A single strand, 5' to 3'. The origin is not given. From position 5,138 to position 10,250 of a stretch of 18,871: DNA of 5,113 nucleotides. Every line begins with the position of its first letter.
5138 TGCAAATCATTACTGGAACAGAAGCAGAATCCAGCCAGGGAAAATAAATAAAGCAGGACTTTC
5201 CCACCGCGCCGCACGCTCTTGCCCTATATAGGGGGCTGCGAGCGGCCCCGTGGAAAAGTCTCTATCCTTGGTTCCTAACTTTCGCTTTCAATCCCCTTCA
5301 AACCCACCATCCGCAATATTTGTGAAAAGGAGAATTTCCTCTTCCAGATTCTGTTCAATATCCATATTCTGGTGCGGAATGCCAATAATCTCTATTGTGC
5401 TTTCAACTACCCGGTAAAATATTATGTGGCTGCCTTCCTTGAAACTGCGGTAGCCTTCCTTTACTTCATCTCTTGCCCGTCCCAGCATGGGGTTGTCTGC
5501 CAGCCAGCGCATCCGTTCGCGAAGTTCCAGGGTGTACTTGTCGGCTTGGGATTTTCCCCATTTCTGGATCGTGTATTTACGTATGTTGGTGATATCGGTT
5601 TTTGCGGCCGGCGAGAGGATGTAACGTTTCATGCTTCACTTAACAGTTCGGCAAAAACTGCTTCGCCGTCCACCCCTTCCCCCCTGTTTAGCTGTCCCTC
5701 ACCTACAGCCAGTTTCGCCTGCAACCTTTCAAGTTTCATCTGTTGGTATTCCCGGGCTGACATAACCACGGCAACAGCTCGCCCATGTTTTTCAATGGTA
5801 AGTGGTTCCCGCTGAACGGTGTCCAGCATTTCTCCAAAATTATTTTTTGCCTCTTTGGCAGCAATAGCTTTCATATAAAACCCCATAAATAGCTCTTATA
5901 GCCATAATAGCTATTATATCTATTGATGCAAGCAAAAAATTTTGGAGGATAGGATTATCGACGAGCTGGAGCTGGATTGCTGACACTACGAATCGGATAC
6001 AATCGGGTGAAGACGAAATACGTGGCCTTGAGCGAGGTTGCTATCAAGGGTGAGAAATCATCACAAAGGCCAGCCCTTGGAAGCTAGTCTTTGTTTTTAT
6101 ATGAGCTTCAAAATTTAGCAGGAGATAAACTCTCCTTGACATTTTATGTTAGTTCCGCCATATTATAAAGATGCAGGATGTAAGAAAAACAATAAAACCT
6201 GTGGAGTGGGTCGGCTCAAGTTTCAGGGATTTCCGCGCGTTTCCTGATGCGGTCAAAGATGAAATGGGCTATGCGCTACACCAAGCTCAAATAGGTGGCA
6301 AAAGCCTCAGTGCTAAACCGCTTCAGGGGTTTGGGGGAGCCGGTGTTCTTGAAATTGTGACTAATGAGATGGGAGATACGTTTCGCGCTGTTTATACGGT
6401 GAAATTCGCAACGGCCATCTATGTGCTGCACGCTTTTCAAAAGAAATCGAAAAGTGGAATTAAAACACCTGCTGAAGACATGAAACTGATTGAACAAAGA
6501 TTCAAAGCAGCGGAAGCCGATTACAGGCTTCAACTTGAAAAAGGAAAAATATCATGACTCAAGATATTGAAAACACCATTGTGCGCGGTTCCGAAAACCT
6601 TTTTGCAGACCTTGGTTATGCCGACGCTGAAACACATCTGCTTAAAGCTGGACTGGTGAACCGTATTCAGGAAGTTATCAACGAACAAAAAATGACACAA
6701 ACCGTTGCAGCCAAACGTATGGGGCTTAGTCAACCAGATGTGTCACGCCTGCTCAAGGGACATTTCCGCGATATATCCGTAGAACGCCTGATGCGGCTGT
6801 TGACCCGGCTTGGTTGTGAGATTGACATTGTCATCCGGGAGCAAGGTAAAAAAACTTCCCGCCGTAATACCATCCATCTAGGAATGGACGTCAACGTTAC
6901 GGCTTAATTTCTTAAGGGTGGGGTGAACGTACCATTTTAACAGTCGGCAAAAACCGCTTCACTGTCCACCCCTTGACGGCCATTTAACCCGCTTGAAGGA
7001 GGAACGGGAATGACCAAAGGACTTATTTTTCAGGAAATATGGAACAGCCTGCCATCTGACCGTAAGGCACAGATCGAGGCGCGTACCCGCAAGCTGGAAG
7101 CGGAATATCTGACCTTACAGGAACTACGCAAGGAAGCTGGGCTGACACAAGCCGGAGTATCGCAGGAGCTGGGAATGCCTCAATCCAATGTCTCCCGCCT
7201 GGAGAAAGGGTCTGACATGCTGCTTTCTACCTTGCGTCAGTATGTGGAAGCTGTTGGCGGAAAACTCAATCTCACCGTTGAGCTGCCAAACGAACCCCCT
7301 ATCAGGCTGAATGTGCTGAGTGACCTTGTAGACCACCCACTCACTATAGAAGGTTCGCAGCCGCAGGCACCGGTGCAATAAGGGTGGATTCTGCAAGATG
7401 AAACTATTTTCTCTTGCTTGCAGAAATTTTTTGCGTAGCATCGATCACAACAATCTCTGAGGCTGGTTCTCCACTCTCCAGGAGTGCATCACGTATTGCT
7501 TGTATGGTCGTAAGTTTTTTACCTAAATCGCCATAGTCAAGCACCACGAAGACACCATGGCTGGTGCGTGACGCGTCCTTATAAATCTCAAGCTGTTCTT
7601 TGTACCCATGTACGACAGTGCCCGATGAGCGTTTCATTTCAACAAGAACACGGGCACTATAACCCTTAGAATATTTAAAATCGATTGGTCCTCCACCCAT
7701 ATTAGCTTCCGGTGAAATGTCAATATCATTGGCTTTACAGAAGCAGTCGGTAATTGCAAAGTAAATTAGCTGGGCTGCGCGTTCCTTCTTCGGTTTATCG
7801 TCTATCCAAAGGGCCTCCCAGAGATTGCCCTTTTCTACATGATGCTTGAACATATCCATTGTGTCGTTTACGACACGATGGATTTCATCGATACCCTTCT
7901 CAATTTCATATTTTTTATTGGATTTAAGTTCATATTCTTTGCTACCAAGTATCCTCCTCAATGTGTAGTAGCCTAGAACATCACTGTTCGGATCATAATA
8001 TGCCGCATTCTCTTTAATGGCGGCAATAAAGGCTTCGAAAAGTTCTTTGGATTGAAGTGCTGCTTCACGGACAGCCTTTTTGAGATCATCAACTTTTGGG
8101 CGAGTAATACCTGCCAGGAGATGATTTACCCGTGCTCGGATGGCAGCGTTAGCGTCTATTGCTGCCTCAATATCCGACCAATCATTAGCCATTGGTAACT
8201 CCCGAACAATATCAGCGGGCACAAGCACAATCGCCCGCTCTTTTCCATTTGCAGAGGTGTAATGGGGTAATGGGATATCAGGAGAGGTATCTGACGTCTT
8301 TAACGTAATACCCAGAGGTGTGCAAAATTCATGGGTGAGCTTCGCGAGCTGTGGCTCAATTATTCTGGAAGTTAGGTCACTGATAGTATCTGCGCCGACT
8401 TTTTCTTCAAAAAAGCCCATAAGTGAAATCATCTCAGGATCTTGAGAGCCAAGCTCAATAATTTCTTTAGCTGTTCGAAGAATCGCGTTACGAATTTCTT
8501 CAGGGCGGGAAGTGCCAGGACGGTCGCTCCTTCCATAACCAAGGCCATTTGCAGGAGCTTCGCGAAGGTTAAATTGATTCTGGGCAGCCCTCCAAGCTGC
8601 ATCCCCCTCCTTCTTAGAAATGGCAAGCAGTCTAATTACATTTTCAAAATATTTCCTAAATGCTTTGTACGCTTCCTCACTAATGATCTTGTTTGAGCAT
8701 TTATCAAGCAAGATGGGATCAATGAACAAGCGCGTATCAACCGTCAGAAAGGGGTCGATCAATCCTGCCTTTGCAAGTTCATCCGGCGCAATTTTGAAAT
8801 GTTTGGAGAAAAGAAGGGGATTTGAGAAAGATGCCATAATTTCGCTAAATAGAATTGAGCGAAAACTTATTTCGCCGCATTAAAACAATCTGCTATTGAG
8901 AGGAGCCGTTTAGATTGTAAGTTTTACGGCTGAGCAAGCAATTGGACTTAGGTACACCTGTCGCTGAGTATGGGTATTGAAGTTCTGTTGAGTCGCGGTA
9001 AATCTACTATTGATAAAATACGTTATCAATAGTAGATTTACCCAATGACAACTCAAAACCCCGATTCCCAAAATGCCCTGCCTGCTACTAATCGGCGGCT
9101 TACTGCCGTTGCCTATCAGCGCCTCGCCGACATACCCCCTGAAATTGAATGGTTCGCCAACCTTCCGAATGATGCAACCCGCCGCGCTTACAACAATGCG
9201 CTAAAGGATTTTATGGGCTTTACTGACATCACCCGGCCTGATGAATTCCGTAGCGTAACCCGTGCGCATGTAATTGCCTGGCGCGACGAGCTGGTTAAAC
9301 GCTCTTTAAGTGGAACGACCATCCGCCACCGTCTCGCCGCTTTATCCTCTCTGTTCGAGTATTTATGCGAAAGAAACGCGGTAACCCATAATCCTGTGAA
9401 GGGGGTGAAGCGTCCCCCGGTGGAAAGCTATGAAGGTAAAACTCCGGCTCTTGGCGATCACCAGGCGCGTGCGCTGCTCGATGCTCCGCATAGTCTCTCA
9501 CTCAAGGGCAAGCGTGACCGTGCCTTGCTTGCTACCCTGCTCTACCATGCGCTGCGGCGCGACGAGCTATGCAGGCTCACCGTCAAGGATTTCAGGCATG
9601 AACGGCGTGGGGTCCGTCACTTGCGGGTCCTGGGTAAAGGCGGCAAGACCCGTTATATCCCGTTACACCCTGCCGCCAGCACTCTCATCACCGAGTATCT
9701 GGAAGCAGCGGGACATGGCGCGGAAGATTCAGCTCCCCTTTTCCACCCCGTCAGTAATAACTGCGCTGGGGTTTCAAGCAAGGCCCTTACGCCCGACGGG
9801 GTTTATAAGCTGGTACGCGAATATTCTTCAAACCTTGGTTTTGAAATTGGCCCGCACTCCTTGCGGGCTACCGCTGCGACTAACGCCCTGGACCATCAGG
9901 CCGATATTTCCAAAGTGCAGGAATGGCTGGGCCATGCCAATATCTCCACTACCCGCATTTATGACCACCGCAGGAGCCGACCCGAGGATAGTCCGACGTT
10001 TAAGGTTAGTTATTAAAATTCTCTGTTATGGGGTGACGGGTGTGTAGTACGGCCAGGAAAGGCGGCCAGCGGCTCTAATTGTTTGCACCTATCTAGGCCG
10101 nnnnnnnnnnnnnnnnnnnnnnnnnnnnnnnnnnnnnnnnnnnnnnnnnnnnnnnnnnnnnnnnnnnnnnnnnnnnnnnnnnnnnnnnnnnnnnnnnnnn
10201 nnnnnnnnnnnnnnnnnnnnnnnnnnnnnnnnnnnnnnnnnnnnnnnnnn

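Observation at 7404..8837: Standalone 477-aa protein: unknown N-terminal domain fused to a RecB/Cas4-type nuclease, a candidate single-gene defence system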

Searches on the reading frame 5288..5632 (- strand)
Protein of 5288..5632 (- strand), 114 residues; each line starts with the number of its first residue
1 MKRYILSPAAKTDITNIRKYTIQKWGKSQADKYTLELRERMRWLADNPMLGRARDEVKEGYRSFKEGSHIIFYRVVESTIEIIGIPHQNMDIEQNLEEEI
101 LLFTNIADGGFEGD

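Call 22: search_protein_families(library=pfam, proteins=[window:5288-5632:-], max_evalue=0.001)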
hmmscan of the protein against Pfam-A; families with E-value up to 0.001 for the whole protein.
window:5288-5632:- (114 aa): 1 family
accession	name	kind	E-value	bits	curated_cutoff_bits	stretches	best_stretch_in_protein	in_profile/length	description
PF05016.21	ParE_toxin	-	1.3e-21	77.4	23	1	4-91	1-88/89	ParE toxin of type II toxin-antitoxin system, parDE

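Call 57: search_protein_families(library=padloc, proteins=[window:5288-5632:-], max_evalue=0.001)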
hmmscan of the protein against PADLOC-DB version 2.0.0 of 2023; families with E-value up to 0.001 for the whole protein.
window:5288-5632:- (114 aa): 0 families

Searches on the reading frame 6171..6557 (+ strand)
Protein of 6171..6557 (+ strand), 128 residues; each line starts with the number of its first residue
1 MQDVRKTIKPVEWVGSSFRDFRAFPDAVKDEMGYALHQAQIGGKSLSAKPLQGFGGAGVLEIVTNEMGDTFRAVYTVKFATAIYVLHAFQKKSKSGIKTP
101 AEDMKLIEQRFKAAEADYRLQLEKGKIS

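Call 22: search_protein_families(library=pfam, proteins=[window:6171-6557:+], max_evalue=0.001)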
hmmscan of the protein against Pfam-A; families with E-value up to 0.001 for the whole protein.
window:6171-6557:+ (128 aa): 1 family
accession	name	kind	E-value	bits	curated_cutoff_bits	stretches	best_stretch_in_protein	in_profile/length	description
PF05973.20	Gp49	-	4.1e-26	91.3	23.9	1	20-112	2-90/90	Phage derived protein Gp49-like (DUF891)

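Call 57: search_protein_families(library=padloc, proteins=[window:6171-6557:+], max_evalue=0.001)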
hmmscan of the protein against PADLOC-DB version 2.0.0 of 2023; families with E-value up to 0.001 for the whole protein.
window:6171-6557:+ (128 aa): 0 families

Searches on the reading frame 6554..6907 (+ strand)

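Call 22: search_protein_families(library=pfam, proteins=[window:6554-6907:+], max_evalue=0.001)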
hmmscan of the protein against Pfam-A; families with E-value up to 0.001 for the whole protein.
window:6554-6907:+ (117 aa): 3 families
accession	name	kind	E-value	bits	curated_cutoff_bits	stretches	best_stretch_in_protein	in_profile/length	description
PF13744.12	HTH_37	-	4.7e-26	90.9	27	1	16-95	1-80/80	Helix-turn-helix domain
PF01381.28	HTH_3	-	1.1e-08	35.4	23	1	38-91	1-53/55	Helix-turn-helix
PF13443.12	HTH_26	-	2.2e-07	31.5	22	1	37-90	1-54/63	Cro/C1-type HTH DNA-binding domain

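Call 57: search_protein_families(library=padloc, proteins=[window:6554-6907:+], max_evalue=0.001)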
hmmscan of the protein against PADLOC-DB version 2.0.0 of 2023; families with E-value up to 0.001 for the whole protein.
window:6554-6907:+ (117 aa): 3 families
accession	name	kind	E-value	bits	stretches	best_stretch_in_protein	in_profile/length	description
PDLC04775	PDC-M69A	-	7.8e-07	27.6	1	36-105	10-78/113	-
PDLC04760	PDC-M64C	-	6e-06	24.6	1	32-95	25-86/93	-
PDLC04759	PDC-M64B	-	0.00043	18.3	1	34-100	27-92/135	-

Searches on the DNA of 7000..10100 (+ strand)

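Call 81: search_dna_similar(query=window:7000-10100:+, collection=plasmids, mode=near, max_rows=10)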
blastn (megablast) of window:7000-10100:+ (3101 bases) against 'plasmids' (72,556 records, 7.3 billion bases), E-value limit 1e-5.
Records with a match: 1; places in all: 1; records where one place covers at least 80% of the query: 0.
Best place of each record, by identity: 95-99% 1.
By first word of the organism name: Nitrosospira 1.
By predicted mobility (MOB-suite, as given by PLSDB): non-mobilizable 1.
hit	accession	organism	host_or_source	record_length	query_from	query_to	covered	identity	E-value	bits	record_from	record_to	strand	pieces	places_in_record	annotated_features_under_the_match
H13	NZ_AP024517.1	Nitrosospira sp. NRS527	Oryza sativa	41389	1930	1979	2%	96.1%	4e-12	82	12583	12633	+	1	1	none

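Call 82: get_annotated_region(hit=H13, flank=4000)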
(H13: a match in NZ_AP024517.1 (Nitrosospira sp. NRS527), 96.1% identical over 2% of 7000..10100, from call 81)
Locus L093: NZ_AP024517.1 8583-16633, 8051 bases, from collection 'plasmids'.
description: Nitrosospira sp. NRS527 plasmid pNRS527-2, complete sequence
organism: Nitrosospira sp. NRS527 (NCBI taxid 155925)
taxonomy: Bacteria; Pseudomonadota; Betaproteobacteria; Nitrosomonadales; Nitrosomonadaceae; Nitrosospira; Nitrosospira sp. NRS527
host: -; source: Oryza sativa; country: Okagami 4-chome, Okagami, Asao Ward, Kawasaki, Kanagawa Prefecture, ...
typing (MOB-suite, as given by PLSDB): non-mobilizable
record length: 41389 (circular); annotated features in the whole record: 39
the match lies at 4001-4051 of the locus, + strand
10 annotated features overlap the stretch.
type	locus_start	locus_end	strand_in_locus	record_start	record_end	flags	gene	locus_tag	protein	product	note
CDS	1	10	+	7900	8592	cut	-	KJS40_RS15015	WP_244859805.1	cysteine hydrolase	-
CDS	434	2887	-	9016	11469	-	-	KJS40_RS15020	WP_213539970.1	AAA family ATPase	GO:0006302 - double-strand break repair [Evidence IEA]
CDS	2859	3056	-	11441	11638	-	-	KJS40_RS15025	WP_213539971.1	hypothetical protein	-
CDS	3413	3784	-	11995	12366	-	-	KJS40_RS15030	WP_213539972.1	hypothetical protein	-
CDS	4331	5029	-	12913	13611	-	-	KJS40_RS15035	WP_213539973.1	SOS response-associated peptidase family protein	GO:0006974 - DNA damage response [Evidence IEA]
CDS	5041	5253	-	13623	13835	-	-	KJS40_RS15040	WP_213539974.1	hypothetical protein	-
CDS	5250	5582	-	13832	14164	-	-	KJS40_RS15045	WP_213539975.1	DUF2442 domain-containing protein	-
CDS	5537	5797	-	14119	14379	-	-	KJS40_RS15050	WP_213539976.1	DUF4160 domain-containing protein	-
CDS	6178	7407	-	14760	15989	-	-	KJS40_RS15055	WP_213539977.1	relaxase/mobilization nuclease domain-containing protein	-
CDS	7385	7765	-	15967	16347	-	mobC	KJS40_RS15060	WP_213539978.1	plasmid mobilization relaxosome protein MobC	-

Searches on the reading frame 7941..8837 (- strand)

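Call 74: search_protein_families(library=pfam, proteins=[window:7941-8837:-], max_evalue=10)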
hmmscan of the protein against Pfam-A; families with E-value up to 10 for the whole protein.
window:7941-8837:- (299 aa): 1 family
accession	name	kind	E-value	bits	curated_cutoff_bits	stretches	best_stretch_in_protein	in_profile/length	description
PF02538.19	Hydantoinase_B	-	0.15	10.9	26.8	1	220-277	177-231/519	Hydantoinase B/oxoprolinase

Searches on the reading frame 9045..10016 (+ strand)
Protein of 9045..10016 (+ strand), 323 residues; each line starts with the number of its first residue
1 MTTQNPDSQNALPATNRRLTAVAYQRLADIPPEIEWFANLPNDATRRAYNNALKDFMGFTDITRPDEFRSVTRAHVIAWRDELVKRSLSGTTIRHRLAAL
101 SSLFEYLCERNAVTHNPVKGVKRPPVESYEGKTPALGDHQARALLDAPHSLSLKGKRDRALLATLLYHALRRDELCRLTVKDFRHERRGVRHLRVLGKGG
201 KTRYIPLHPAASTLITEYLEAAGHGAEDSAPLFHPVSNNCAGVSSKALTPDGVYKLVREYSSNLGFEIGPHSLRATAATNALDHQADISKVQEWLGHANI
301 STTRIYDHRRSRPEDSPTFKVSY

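Call 22: search_protein_families(library=pfam, proteins=[window:9045-10016:+], max_evalue=0.001)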
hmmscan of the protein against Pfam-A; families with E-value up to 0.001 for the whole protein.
window:9045-10016:+ (323 aa): 3 families
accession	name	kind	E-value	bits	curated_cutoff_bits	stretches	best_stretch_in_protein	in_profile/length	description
PF00589.27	Phage_integrase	-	1.3e-28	100.4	27.1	1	138-310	5-169/172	Phage integrase family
PF02899.23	Phage_int_SAM_1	-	2e-10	41.3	22.3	1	45-110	18-82/83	Phage integrase, N-terminal SAM-like domain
PF13495.12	Phage_int_SAM_4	-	9.3e-08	32.8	27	1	43-111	16-82/85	Phage integrase, N-terminal SAM-like domain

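Call 57: search_protein_families(library=padloc, proteins=[window:9045-10016:+], max_evalue=0.001)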
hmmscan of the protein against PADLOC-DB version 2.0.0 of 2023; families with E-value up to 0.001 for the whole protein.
window:9045-10016:+ (323 aa): 0 families
